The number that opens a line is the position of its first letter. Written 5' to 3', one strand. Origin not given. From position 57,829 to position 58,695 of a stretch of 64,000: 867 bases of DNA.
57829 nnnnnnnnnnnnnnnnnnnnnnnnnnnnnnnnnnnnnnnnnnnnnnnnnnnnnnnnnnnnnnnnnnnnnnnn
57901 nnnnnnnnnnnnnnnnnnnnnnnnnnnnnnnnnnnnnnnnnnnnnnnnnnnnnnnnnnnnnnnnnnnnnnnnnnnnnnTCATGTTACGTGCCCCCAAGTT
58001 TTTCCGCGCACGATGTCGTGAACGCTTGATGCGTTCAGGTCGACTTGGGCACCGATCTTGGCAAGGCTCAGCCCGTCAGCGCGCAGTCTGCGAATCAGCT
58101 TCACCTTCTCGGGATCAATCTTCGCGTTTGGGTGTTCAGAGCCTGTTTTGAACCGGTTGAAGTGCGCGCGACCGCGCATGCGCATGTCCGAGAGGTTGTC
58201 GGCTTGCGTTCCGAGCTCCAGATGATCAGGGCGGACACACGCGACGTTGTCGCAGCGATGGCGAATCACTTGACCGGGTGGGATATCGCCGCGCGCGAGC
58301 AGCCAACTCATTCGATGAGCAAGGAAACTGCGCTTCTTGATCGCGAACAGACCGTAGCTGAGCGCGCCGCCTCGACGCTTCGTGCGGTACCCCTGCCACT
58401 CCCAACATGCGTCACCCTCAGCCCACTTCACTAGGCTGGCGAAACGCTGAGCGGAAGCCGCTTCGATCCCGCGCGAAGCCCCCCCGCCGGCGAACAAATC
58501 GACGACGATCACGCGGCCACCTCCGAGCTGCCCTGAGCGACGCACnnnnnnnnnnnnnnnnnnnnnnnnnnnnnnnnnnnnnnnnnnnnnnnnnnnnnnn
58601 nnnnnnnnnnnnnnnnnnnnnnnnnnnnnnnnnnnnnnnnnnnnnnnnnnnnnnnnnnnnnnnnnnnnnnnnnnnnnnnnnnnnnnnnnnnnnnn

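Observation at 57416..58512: An HNH endonuclease ORF begins with a canonical C5-methylase motif I and sits directly upstream of a stripped-down methylase-like gene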

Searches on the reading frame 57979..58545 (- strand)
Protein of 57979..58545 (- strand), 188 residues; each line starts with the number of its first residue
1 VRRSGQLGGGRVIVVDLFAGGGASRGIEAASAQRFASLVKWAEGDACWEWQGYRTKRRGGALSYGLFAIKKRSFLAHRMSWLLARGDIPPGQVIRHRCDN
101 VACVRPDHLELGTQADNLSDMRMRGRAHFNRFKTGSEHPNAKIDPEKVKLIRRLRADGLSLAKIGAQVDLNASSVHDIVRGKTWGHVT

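Call 3: search_protein_families(library=pfam, proteins=[window:57979-58545:-], max_evalue=0.1)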
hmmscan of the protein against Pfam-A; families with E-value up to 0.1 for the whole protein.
window:57979-58545:- (188 aa): 4 families
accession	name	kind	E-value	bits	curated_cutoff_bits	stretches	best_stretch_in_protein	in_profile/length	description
PF13392.12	HNH_3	-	1e-11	44.7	24.8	1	75-117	2-44/46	HNH endonuclease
PF05551.17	zf-His_Me_endon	-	9.1e-05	23.1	27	1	87-119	63-92/131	Zinc-binding loop region of homing endonuclease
PF09278.17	MerR-DNA-bind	-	0.05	14.7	25.4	1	147-172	3-28/65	MerR, DNA binding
PF13560.12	HTH_31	-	0.071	13.9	27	0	151-183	6-39/64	Helix-turn-helix domain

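Call 4: search_protein_families(library=phrogs, proteins=[window:57979-58545:-], max_evalue=0.01)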
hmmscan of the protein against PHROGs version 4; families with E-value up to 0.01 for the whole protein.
window:57979-58545:- (188 aa): 12 families
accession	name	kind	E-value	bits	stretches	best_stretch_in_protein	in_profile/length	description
phrog_1872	-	DNA, RNA and nucleotide metabolism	1.5e-26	94.3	1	33-128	21-116/166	endonuclease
phrog_826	-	DNA, RNA and nucleotide metabolism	7.2e-24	85.8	1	29-123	68-160/281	HNH endonuclease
phrog_3593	-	DNA, RNA and nucleotide metabolism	2.5e-23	83.9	1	30-123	54-142/210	HNH endonuclease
phrog_59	-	DNA, RNA and nucleotide metabolism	2.8e-23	83.9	1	47-188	158-276/423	HNH endonuclease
phrog_6254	-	DNA, RNA and nucleotide metabolism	4.6e-19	70.2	1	45-182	12-151/154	HNH endonuclease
phrog_1492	-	DNA, RNA and nucleotide metabolism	2.6e-13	50.9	1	47-130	80-168/414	HNH endonuclease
phrog_4842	-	DNA, RNA and nucleotide metabolism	1.7e-11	45.2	1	32-112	64-138/154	HNH endonuclease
phrog_99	-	DNA, RNA and nucleotide metabolism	7e-07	30.2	1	64-124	147-208/383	HNH endonuclease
phrog_6156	-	DNA, RNA and nucleotide metabolism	4.5e-06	27.2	1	129-187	172-230/261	endonuclease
phrog_20467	-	DNA, RNA and nucleotide metabolism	0.00078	20.3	1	137-187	56-107/112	HNH endonuclease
phrog_6831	-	transcription regulation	0.003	18.5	1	149-183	9-43/68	transcriptional regulator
phrog_5999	-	other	0.0052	17.8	0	12-34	3-26/109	DNA methyltransferase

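Call 6: search_protein_families(library=ncbifam, proteins=[window:57979-58545:-], max_evalue=0.1)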
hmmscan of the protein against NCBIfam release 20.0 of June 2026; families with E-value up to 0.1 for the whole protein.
window:57979-58545:- (188 aa): 1 family
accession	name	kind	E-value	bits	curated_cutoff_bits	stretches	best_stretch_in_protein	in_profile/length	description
TIGR04111.1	BcepMu_gp16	hypoth_equivalog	0.084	12.8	34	0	152-185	7-40/55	phage-associated protein, BcepMu gp16 family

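Call 20: find_homologous_proteins(query=window:57979-58512:-)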
Query window:57979-58512:- (177 aa): 90 proteins with E <= 0.001 among 663 candidates.
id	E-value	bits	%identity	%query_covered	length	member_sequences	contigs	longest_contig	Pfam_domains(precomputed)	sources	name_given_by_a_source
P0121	1.9e-115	401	99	100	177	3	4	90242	PF13392.13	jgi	jgi:hypothetical protein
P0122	2.8e-91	322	78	99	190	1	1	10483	PF13392.13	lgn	-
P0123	2.5e-72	260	67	99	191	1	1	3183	PF13392.13,PF05551.18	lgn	-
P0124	4.5e-67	243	62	99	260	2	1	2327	PF13384.13,PF13392.13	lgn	-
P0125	1.9e-66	241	63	99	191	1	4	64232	PF13392.13,PF05551.18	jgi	jgi:hypothetical protein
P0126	1.1e-65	239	62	99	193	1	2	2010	PF13392.13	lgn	-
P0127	2.0e-65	238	59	99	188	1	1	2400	PF13392.13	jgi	jgi:hypothetical protein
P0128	2.2e-65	238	65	99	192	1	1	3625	PF13392.13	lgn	-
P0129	6.5e-65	236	62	99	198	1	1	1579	PF13392.13,PF05551.18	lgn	-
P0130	1.8e-63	232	59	99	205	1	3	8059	PF13392.13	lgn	-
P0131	4.4e-60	221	58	97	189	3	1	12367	PF13392.13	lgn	-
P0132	2.6e-59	218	61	91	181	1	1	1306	PF13392.13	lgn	-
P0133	1.1e-58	216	56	99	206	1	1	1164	PF13936.13,PF13392.13,PF05551.18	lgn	-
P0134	1.3e-58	216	58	97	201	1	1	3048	PF13392.13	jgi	jgi:hypothetical protein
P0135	2.4e-58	215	60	91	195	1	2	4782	PF13392.13,PF05551.18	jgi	jgi:hypothetical protein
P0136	6.3e-58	214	59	99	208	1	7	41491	PF13392.13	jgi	jgi:hypothetical protein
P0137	1.8e-56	209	61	88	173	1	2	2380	PF13392.13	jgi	jgi:hypothetical protein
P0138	2.1e-56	209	58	98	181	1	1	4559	PF13392.13,PF05551.18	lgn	-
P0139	2.7e-55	205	57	99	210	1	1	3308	PF13392.13,PF05551.18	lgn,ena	-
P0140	4.0e-55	204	56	98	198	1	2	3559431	PF13392.13,PF05551.18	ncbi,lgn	ncbi:MAG: HNH endonuclease signature motif containing protein [Acetobacteraceae bacterium]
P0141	4.2e-55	204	54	99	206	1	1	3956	PF13936.13,PF13392.13,PF05551.18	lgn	-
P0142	1.4e-54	203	55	99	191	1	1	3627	PF13392.13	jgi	jgi:hypothetical protein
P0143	3.8e-54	201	56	99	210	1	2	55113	PF13392.13,PF05551.18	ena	-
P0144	5.9e-54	201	57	89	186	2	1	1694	PF13392.13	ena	-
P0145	1.5e-53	199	58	97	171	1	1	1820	PF13392.13,PF05551.18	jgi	jgi:hypothetical protein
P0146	9.7e-53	197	60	87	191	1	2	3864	PF13392.13,PF05551.18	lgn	-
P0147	2.7e-52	195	58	85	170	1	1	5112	PF13392.13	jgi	jgi:hypothetical protein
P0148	3.3e-52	195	60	87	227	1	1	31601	PF13392.13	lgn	-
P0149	7.5e-51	191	61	78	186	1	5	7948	PF13936.13,PF13392.13,PF05551.18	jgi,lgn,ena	-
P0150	1.4e-50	190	57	89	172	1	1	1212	PF13392.13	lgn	-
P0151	2.0e-48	183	61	79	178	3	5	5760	PF13392.13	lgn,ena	-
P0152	5.3e-48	181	52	99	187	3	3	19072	PF13392.13,PF05551.18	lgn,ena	-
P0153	5.0e-47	178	53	92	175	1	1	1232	PF13392.13,PF05551.18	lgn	-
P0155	6.5e-46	174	50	99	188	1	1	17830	PF13392.13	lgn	-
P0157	3.3e-45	172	57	80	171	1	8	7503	PF13392.13,PF05551.18,PF13560.13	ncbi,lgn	-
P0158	6.3e-45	171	60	80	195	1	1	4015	PF13392.13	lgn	-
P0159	9.8e-45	171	56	85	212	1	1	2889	PF13392.13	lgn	-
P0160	2.3e-44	169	60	78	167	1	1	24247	PF13392.13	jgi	jgi:hypothetical protein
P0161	9.5e-44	167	61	78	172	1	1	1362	PF13392.13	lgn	-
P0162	5.1e-43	165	57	78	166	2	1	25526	PF13392.13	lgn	-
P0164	1.2e-35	141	49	89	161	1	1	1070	PF13392.13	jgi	jgi:hypothetical protein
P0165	1.2e-26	112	42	88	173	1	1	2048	PF13392.13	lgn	-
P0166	5.0e-26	110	40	88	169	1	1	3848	PF13392.13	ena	-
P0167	6.4e-26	109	41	85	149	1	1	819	PF13392.13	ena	-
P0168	9.3e-26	109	37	82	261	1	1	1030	PF04545.23,PF13392.13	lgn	-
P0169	1.4e-25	108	40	82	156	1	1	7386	PF13392.13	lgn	-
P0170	6.8e-25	106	41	88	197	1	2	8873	PF13392.13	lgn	-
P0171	7.9e-25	106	42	88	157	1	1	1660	PF13392.13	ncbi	-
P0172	3.4e-24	104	42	81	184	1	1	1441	PF13392.13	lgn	-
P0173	3.6e-24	104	41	85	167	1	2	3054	PF13392.13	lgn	-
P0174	6.3e-24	103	38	98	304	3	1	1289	PF13392.13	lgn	-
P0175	1.3e-23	102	43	82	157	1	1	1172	PF13392.13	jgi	jgi:hypothetical protein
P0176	1.9e-22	98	36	82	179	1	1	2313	PF13392.13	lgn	-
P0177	3.0e-22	97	39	81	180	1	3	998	PF13392.13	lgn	-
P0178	3.5e-22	97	50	62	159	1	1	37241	PF13392.13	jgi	jgi:HNH endonuclease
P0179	4.3e-22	97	50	59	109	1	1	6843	PF13392.13,PF05551.18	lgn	-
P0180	3.4e-21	94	52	56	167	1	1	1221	PF13392.13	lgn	-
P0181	4.7e-21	93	43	69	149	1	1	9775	PF13744.13,PF01381.29,PF13392.13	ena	-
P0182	4.8e-21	93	36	94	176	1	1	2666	PF13392.13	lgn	-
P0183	2.2e-20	91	40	79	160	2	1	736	PF13392.13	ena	-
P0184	7.9e-20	89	47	53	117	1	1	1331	PF13392.13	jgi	jgi:hypothetical protein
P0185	3.5e-19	87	38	92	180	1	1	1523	PF13392.13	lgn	-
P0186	3.7e-19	87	40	82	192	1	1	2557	PF13392.13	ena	-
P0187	5.9e-19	87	41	80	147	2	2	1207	PF13392.13,PF05551.18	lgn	-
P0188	9.1e-19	86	38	86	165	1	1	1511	PF13392.13,PF05551.18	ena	-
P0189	9.3e-19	86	39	80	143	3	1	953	PF13392.13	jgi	jgi:hypothetical protein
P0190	2.5e-18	85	48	58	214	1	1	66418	PF13392.13,PF05551.18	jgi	-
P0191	8.7e-18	83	36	83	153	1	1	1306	PF13392.13,PF05551.18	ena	-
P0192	2.3e-17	81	39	77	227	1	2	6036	PF13392.13,PF05551.18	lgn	-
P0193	3.2e-17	81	54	40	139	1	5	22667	PF13392.13,PF05551.18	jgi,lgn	jgi:hypothetical protein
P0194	3.8e-17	81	41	63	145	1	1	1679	PF13392.13,PF05551.18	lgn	-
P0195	4.1e-17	81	48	56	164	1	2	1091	PF13392.13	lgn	-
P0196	4.3e-17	81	45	52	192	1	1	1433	PF13392.13,PF05551.18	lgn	-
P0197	8.4e-17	80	54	42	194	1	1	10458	PF13392.13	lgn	-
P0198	1.1e-16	79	45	55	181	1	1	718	PF13392.13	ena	-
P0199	1.5e-16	79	48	47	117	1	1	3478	PF13392.13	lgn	-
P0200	3.9e-15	74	48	49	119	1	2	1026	PF13392.13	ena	-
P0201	2.9e-14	71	41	59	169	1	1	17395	PF13392.13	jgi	jgi:HNH endonuclease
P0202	4.2e-14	71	44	55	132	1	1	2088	PF13392.13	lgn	-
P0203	5.3e-14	70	40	72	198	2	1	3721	PF13392.13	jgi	jgi:hypothetical protein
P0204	7.0e-13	67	38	63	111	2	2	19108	PF13392.13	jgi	jgi:hypothetical protein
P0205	1.6e-11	62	34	90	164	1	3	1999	PF13392.13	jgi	jgi:hypothetical protein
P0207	9.3e-10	57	35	79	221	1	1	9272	PF13392.13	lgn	-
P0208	1.7e-8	53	42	49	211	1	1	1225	PF13392.13,PF05551.18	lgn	-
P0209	9.6e-8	50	34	80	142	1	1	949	PF13392.13,PF05551.18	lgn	-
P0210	1.3e-4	40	37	56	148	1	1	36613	PF13392.13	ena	-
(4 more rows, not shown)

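Call 24: find_encoding_contigs(protein=P0125, flank=4000, max_places=2)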
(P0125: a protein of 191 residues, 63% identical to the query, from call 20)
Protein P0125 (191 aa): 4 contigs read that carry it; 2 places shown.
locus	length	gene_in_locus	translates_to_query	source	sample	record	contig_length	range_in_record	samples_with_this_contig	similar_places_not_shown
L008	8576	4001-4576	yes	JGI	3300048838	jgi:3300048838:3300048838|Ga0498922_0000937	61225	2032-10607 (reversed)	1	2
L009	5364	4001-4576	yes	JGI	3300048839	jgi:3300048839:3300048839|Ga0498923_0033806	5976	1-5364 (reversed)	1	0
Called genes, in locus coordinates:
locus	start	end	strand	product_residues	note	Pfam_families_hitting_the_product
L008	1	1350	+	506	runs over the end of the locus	PF00580:UvrD-helicase, PF13245:AAA_19, PF01443:Viral_helicase1 (faint), PF13604:AAA_30 (faint), PF13361:UvrD_C, PF13538:UvrD_C_2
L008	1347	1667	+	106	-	-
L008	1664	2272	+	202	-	PF14791:DNA_pol_B_thumb (weak)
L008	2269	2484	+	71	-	-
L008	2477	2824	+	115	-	-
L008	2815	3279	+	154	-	-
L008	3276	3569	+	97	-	-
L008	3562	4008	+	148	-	-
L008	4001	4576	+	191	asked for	PF05551:zf-His_Me_endon (weak), PF13392:HNH_3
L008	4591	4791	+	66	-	-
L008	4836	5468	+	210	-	PF14213:DUF4325 (weak)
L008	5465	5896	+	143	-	-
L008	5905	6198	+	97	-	-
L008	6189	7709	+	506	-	PF00239:Resolvase, PF07508:Recombinase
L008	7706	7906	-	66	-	-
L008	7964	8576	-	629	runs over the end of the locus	-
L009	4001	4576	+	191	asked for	PF05551:zf-His_Me_endon (weak), PF13392:HNH_3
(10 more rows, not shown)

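Call 25: find_encoding_contigs(protein=P0143, flank=4000, max_places=2)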
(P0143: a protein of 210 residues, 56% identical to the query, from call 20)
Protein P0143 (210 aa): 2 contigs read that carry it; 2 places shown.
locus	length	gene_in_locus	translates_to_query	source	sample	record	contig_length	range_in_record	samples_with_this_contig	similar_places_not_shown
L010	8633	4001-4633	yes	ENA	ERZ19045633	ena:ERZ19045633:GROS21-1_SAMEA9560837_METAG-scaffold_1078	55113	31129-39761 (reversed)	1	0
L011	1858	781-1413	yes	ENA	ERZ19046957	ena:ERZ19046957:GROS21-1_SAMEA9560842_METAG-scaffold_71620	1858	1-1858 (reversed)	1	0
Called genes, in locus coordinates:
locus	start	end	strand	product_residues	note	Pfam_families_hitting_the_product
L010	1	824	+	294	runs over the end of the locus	-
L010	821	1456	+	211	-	-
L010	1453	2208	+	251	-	-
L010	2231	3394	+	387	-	-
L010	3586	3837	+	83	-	-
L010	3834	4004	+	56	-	-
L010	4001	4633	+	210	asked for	PF05551:zf-His_Me_endon (faint), PF13392:HNH_3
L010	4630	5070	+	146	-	-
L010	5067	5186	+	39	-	-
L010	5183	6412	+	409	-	PF01507:PAPS_reduct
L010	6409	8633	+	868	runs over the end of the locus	PF01555:N6_N4_Mtase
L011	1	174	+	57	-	?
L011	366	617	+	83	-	-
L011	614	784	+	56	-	-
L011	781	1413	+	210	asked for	PF05551:zf-His_Me_endon (faint), PF13392:HNH_3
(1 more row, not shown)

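Call 26: find_encoding_contigs(protein=P0122, flank=4000, max_places=2)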
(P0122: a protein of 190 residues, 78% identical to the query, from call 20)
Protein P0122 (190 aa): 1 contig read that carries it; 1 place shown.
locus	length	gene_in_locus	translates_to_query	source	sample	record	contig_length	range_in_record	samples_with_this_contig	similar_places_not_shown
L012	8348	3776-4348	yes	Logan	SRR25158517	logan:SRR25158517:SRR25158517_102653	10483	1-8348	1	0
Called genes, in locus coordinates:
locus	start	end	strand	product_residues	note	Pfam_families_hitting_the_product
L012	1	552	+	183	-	?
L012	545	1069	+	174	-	PF10544:T5orf172, PF13455:MUG113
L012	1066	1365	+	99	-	PF12728:HTH_17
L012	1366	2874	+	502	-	PF00589:Phage_integrase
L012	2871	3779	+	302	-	-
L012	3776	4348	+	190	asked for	PF13392:HNH_3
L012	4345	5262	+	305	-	PF00145:DNA_methylase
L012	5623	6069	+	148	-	-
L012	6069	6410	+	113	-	-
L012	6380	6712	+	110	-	-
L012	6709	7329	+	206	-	-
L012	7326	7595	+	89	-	-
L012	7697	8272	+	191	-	-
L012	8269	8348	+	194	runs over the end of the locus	-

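Call 54: search_protein_families(library=padloc, proteins=[window:57979-58512:-], max_evalue=0.01)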
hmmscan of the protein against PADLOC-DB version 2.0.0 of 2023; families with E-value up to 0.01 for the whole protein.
window:57979-58512:- (177 aa): 2 families
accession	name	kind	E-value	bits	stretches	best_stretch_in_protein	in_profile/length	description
PDLC03704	HEase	-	2.1e-05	22.8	1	64-100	39-75/131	homing endonuclease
PDLC03687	HEase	-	0.0085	14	1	53-134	43-123/178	homing endonuclease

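Call 56: search_protein_families(library=pfam, alignment_id=A2, max_evalue=0.05)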
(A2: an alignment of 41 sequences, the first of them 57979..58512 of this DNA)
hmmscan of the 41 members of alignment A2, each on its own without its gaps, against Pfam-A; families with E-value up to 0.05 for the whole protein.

A. member 1, window:57979-58512:- (177 aa): 3 families
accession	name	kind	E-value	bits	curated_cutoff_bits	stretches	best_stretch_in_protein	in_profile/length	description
PF13392.12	HNH_3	-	9.1e-12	44.9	24.8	1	64-106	2-44/46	HNH endonuclease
PF05551.17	zf-His_Me_endon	-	8.1e-05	23.3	27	1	76-107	63-91/131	Zinc-binding loop region of homing endonuclease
PF09278.17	MerR-DNA-bind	-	0.045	14.8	25.4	0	136-161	3-28/65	MerR, DNA binding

B. families by the number of members that match (of 41 scanned): 32 families (the first 25 are shown)
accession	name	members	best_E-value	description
PF13392.12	HNH_3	41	4.4e-16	HNH endonuclease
PF05551.17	zf-His_Me_endon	41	1.8e-07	Zinc-binding loop region of homing endonuclease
PF13936.12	HTH_38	28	2.9e-06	Helix-turn-helix domain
PF13384.12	HTH_23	25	2.2e-05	Homeodomain-like domain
PF13560.12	HTH_31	23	1.1e-05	Helix-turn-helix domain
PF13613.12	HTH_Tnp_4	11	0.0019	Helix-turn-helix of DDE superfamily endonuclease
PF09339.16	HTH_IclR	10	0.0021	IclR helix-turn-helix domain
PF13693.12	HTH_35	6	0.0006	Winged helix-turn-helix DNA-binding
PF01381.28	HTH_3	5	0.00083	Helix-turn-helix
PF13542.12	HTH_Tnp_ISL3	4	0.0046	Helix-turn-helix domain of transposase family ISL3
PF10654.15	DUF2481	3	0.0066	Protein of unknown function (DUF2481)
PF13404.12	HTH_AsnC-type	3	0.032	AsnC-type helix-turn-helix domain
PF13518.12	HTH_28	2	5.7e-05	Helix-turn-helix domain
PF06056.18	Terminase_5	2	0.0015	Putative ATPase subunit of terminase (gpP-like)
PF09278.17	MerR-DNA-bind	2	0.0074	MerR, DNA binding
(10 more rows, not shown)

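Call 63: find_encoding_contigs(protein=P0139, flank=3000, max_places=2)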
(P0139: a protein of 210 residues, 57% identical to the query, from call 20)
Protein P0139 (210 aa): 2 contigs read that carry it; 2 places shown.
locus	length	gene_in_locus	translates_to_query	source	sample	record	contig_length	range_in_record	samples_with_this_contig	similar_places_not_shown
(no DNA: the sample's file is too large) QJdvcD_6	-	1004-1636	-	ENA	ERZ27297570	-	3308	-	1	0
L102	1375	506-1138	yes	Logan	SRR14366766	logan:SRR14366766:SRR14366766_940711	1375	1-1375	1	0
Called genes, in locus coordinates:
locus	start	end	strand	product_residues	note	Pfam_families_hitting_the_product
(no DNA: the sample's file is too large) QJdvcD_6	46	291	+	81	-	-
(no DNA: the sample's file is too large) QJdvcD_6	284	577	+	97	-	-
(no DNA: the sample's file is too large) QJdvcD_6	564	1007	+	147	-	-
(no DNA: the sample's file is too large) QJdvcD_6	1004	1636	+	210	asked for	PF05551:zf-His_Me_endon (weak), PF13392:HNH_3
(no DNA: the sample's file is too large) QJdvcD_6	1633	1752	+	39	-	-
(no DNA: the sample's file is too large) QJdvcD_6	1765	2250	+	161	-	PF02075:RuvC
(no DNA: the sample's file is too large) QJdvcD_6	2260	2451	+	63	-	-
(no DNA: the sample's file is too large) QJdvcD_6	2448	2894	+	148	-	PF05014:Nuc_deoxyrib_tr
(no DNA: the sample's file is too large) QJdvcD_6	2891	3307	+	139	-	?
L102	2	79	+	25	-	?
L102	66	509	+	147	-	-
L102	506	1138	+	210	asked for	PF05551:zf-His_Me_endon (weak), PF13392:HNH_3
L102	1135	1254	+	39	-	-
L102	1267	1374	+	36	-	?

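Call 64: find_encoding_contigs(protein=P0131, flank=3000, max_places=2)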
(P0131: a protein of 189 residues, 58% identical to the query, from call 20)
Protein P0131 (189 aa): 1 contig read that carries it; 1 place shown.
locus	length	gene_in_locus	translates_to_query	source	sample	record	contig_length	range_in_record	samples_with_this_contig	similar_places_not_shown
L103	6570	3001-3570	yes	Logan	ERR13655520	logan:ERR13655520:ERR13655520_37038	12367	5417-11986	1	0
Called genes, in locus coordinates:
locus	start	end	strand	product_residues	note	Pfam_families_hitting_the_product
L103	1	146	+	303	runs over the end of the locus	PF09588:YqaJ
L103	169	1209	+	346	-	-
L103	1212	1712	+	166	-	PF13392:HNH_3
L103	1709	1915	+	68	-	-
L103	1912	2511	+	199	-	-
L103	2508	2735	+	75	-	-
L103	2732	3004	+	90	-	-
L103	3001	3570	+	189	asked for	PF13392:HNH_3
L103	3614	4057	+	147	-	-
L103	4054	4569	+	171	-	PF04448:DUF551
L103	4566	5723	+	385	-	-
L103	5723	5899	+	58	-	-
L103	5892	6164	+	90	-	-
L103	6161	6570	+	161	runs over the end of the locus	-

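Call 65: predict_structure(alignment_id=A2)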
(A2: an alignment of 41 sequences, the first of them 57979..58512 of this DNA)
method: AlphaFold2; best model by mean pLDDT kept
length: 177 residues; sequences in the alignment: 41
mean_pLDDT: 88.9   pTM: 0.64
mean pLDDT of the five models: 88.9, 87.6, 86.4, 85.9, 83.6
residues with pLDDT >= 90: 129; 70-90: 28; 50-70: 12; < 50: 8
segments of 3 or more residues with pLDDT < 50: 1-5, 8-10
pLDDT, mean of each block of 10 residues (from residue 1): 46 73 97 98 92 95 96 95 95 98 94 79 71 93 98 96 95 89
secondary structure, 60 per line:
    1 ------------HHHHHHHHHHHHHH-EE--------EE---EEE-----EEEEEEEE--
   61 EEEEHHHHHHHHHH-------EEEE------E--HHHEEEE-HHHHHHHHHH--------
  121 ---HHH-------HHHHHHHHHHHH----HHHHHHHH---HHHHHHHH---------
elements in order: H13-26 E43-45 E51-58 E61-64 H65-74 E82-85 E98-101 H103-112 H134-145 H150-157 H161-168

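Call 82: fold_search(model_id=the predicted structure, library=pdb)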
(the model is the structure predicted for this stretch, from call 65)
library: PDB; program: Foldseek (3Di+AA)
matches with E <= 10: 630; with E <= 0.001: 0
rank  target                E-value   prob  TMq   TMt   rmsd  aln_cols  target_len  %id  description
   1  1u3e_M                6.5e-03  0.97  0.34  0.34  11.2       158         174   17  DNA binding and cleavage by the HNH homing endonuclease I-HmuI (released 2004-08-31)
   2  1a74_A                4.3e-02  0.75  0.23  0.25  14.4       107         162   17  I-PPOL HOMING ENDONUCLEASE/DNA COMPLEX (released 1998-06-22)
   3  1evw_A                4.9e-02  0.69  0.31  0.33  13.1       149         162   15  L116A MUTANT OF THE HOMING ENDONUCLEASE I-PPOI COMPLEXED TO HOMING SITE DNA. (released 2000-08-03)
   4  1cyq_A                4.9e-02  0.60  0.31  0.33  13.0       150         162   17  INTRON ENCODED HOMING ENDONUCLEASE I-PPOI (H98A)/DNA HOMING SITE COMPLEX (released 1999-11-19)
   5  2o6m_A                7.5e-02  0.60  0.22  0.24  14.5       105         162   17  H98Q mutant of the homing endonuclease I-PPOI complexed with DNA (released 2007-10-30)
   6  5yi3_B                9.1e-02  0.75  0.18  0.21   9.8        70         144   16  Structure of Lactococcus lactis ZitR, C30S mutant in complex with DNA (released 2017-12-06)
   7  5jaa_A                1.5e-01  0.63  0.17  0.28  12.9        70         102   11  Crystal structure of the HigBA2 toxin-antitoxin complex (released 2017-04-05)
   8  6fi9_A                2.1e-01  0.54  0.17  0.21   9.8        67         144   15  Crystal Structure of a zinc-responsive MarR family member, Lactococcus lactis ZitR (released 2019-02-20)
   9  5jaa_B                2.2e-01  0.54  0.17  0.27  13.0        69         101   12  Crystal structure of the HigBA2 toxin-antitoxin complex (released 2017-04-05)
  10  2r0q_C                2.6e-01  0.87  0.23  0.21   5.7        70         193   24  Crystal structure of a serine recombinase- DNA regulatory complex (released 2008-04-01)
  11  2r0q_D                2.6e-01  0.82  0.22  0.20   7.8        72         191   21  Crystal structure of a serine recombinase- DNA regulatory complex (released 2008-04-01)
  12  5yhx_A                3.2e-01  0.47  0.18  0.21   9.6        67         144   15  Structure of Lactococcus lactis ZitR, wild type (released 2017-12-06)
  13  5yi3_E                3.4e-01  0.44  0.18  0.21   9.5        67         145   15  Structure of Lactococcus lactis ZitR, C30S mutant in complex with DNA (released 2017-12-06)
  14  5yhx_H                3.8e-01  0.47  0.18  0.23   9.2        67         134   15  Structure of Lactococcus lactis ZitR, wild type (released 2017-12-06)
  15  5yhx_M                4.1e-01  0.41  0.18  0.21   9.6        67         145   15  Structure of Lactococcus lactis ZitR, wild type (released 2017-12-06)
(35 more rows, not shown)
